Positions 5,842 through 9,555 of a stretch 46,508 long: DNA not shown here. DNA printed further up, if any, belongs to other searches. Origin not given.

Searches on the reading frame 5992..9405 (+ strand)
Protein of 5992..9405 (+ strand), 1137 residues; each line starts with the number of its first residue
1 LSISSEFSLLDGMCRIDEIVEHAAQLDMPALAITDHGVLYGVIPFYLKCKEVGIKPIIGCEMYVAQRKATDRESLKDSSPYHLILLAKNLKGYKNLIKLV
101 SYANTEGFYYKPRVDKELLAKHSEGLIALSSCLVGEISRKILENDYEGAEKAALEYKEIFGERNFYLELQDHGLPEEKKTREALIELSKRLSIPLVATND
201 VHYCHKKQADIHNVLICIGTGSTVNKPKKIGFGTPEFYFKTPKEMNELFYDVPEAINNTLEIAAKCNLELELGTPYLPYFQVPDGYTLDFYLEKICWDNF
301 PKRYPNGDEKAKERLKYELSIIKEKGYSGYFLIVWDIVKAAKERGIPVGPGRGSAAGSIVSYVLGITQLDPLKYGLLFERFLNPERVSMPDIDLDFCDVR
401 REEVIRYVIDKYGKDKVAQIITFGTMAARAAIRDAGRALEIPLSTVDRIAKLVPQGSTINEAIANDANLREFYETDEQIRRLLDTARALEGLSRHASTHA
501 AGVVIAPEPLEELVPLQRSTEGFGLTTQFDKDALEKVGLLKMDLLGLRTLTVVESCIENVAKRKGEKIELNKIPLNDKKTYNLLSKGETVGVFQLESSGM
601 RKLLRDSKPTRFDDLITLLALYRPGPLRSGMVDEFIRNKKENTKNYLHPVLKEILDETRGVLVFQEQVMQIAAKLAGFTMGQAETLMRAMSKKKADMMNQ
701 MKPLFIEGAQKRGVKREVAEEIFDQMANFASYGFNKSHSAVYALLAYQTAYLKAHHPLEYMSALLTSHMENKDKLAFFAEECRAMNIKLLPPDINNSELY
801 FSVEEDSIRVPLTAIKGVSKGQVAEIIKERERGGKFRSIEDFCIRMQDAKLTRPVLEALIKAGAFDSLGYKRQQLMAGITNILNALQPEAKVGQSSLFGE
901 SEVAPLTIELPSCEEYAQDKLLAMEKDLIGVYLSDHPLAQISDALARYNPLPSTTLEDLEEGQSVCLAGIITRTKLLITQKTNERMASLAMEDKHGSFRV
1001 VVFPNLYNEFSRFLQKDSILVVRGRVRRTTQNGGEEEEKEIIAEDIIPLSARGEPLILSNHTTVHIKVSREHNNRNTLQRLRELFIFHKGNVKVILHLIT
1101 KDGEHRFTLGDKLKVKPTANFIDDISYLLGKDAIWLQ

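Call 70: find_homologous_proteins(query=window:5992-9405:+, max_evalue=1e-50)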
Query window:5992-9405:+ (1137 aa): 8000 proteins with E <= 1e-50 among 8000 candidates; the best 120 are listed.
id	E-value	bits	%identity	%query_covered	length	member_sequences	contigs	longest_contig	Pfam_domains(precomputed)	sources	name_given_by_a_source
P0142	0.0e+0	2540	100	99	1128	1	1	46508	PF02811.27,PF14579.13,PF01336.32,PF17657.7,PF07733.19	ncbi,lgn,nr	ncbi:DNA polymerase III subunit alpha [bacterium]|nr:DNA polymerase III subunit alpha [bacterium]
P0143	0.0e+0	2106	80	100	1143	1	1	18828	PF02811.27,PF14579.13,PF01336.32,PF17657.7,PF07733.19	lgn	-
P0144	0.0e+0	2064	78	100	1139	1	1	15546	PF02811.27,PF14579.13,PF01336.32,PF17657.7,PF07733.19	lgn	-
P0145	0.0e+0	2047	78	100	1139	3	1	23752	PF02811.27,PF14579.13,PF01336.32,PF17657.7,PF07733.19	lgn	-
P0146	0.0e+0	2043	78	100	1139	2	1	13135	PF02811.27,PF14579.13,PF01336.32,PF17657.7,PF07733.19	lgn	-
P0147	0.0e+0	1998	76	100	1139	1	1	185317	PF02811.27,PF14579.13,PF01336.32,PF17657.7,PF07733.19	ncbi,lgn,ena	-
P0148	0.0e+0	1895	73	100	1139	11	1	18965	PF02811.27,PF14579.13,PF01336.32,PF17657.7,PF07733.19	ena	-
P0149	0.0e+0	1881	73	100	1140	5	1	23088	PF02811.27,PF14579.13,PF01336.32,PF17657.7,PF07733.19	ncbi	ncbi:MAG: DNA polymerase III subunit alpha [bacterium]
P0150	0.0e+0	1871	72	100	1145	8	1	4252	PF02811.27,PF14579.13,PF01336.32,PF17657.7,PF07733.19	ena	-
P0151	0.0e+0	1860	72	100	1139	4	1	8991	PF02811.27,PF14579.13,PF01336.32,PF17657.7,PF07733.19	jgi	jgi:DNA polymerase-3 subunit alpha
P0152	0.0e+0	1789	68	100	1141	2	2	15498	PF02811.27,PF14579.13,PF01336.32,PF17657.7,PF07733.19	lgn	-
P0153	0.0e+0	1251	52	100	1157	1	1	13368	PF02811.27,PF14579.13,PF01336.32,PF17657.7,PF07733.19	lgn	-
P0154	0.0e+0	1249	52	100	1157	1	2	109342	PF02811.27,PF14579.13,PF01336.32,PF17657.7,PF07733.19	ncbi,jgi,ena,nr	ncbi:MAG TPA: DNA polymerase III subunit alpha [Armatimonadota bacterium]|nr:DNA polymerase III subu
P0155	0.0e+0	1224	52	97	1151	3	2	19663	PF13742.13,PF02811.27,PF14579.13,PF01336.32,PF17657.7,PF07733.19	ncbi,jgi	jgi:DNA polymerase-3 subunit alpha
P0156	0.0e+0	1222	53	93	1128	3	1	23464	PF02811.27,PF14579.13,PF01336.32,PF17657.7,PF07733.19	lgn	-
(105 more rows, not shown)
